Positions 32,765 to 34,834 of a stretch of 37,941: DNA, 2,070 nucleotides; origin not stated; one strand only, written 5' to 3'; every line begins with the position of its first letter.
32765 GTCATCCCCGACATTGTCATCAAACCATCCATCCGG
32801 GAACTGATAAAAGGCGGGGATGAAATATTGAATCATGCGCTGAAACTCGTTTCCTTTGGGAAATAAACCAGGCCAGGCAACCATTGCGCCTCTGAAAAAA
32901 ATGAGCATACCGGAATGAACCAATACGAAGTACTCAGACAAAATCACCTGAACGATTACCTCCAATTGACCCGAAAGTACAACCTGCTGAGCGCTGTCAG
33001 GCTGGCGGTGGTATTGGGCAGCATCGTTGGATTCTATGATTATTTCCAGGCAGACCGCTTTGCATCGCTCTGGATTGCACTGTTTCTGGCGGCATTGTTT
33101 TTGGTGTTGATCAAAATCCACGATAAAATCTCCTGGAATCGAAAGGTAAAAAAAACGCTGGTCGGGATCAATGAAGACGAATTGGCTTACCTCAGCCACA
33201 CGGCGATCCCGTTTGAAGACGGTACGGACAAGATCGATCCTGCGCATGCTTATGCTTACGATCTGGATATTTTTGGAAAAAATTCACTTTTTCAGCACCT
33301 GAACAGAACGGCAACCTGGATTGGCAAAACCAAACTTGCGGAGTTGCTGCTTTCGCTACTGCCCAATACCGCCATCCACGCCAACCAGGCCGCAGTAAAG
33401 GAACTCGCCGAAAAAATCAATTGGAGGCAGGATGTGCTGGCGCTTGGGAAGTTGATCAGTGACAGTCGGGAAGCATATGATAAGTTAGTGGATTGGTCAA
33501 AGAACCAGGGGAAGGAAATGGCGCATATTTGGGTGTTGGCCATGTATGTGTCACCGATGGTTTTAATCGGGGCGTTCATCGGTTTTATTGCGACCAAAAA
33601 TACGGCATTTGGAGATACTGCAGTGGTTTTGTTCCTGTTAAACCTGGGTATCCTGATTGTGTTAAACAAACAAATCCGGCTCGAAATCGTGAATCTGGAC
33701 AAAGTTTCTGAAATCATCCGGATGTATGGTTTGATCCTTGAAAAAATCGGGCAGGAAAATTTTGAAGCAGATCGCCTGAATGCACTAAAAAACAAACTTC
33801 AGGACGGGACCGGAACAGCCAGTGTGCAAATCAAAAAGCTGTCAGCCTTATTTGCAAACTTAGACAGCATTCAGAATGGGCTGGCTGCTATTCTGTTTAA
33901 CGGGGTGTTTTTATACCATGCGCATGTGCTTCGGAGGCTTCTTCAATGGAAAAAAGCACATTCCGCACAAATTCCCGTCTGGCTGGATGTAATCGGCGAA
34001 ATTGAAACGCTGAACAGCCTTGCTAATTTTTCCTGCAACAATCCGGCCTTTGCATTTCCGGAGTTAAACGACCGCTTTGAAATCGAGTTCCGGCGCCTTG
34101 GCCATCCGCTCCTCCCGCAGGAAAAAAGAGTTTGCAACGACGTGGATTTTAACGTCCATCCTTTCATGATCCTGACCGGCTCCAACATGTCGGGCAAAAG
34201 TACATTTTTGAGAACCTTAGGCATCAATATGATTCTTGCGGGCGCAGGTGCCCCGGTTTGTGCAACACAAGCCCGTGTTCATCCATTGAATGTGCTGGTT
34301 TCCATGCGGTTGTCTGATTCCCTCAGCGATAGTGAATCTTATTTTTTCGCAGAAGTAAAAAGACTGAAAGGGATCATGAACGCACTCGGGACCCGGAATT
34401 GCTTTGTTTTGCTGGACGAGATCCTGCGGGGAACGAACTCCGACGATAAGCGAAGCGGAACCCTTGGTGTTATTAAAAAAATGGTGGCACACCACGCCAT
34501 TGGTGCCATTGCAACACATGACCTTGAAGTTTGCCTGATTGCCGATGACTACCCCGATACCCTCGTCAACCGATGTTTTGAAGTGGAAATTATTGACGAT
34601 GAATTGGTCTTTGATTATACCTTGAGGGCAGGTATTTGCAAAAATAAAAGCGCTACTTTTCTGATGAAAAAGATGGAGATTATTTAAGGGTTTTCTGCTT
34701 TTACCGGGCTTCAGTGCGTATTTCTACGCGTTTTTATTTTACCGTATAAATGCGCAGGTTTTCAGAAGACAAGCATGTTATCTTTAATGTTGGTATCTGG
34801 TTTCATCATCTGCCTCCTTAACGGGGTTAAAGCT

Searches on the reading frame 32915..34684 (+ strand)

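Call 19: search_protein_families(library=pfam, proteins=[window:32915-34684:+], max_evalue=0.01)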
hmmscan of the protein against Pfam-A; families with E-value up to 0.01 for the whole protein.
window:32915-34684:+ (590 aa): 2 families
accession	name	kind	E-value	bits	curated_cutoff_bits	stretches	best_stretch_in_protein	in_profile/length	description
PF00488.27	MutS_V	-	8.4e-25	88.3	30.2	1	418-578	1-161/188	MutS domain V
PF05192.23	MutS_III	-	3.6e-05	24.6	34.1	1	122-319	18-190/194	MutS domain III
